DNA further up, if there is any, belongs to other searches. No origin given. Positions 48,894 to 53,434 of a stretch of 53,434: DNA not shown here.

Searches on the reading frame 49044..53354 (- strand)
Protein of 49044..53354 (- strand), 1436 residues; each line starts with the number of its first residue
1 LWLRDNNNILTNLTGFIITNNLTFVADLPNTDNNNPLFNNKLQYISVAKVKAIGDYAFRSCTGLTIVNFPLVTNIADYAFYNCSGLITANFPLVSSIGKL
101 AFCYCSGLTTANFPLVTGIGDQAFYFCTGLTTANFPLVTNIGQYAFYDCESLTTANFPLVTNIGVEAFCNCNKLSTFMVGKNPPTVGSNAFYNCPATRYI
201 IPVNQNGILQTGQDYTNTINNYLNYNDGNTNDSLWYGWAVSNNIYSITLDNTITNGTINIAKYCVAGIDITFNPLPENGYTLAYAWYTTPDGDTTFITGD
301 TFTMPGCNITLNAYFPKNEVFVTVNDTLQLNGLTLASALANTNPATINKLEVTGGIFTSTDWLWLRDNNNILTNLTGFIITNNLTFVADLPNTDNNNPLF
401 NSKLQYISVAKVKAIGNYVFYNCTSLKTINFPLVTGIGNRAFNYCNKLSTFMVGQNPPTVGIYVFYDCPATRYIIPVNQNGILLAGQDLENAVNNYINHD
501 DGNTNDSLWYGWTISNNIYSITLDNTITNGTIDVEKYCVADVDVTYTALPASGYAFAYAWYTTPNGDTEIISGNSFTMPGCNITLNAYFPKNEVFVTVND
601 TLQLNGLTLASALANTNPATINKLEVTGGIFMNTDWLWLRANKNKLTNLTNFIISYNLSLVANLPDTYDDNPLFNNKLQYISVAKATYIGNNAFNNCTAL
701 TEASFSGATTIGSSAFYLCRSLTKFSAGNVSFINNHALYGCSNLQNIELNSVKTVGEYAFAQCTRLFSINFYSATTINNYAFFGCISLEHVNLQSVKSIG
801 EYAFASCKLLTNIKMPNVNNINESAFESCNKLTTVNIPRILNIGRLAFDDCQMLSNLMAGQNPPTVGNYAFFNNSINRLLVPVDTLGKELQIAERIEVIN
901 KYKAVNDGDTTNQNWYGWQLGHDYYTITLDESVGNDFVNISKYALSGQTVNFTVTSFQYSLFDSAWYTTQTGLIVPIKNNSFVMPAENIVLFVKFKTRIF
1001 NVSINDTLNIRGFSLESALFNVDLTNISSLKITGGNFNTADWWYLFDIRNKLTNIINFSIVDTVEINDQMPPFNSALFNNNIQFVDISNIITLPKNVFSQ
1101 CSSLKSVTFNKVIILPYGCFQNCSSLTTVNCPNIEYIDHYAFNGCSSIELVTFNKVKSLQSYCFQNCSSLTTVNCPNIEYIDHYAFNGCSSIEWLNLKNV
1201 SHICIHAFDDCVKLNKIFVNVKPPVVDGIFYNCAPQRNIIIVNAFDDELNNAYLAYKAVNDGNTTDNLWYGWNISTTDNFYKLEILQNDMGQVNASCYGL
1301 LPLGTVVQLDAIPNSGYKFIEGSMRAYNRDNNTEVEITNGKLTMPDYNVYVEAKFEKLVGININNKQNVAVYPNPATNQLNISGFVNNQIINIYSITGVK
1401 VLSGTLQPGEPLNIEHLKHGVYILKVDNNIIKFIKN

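Call 28: search_protein_families(library=pfam, proteins=[window:49044-53354:-])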
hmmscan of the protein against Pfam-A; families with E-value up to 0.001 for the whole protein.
window:49044-53354:- (1436 aa): 5 families
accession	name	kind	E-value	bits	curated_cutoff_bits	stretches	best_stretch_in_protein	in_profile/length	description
PF13306.12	LRR_5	-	3.2e-104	344.3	27.7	7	39-153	10-127/127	BspA type Leucine rich repeat region (6 copies)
PF18998.6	Flg_new_2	-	9.6e-23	80.4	23.6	2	1281-1357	1-71/73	Divergent InlB B-repeat domain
PF13855.12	LRR_8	-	3.3e-13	49.6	27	0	1151-1199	8-58/61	Leucine rich repeat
PF18962.6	Por_Secre_tail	-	1.3e-09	38.6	27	1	1371-1432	1-68/75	Secretion system C-terminal sorting domain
PF19081.6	Ig_7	-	6.5e-08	33.2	27.3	0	537-585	12-58/84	Ig-like domain CHU_C associated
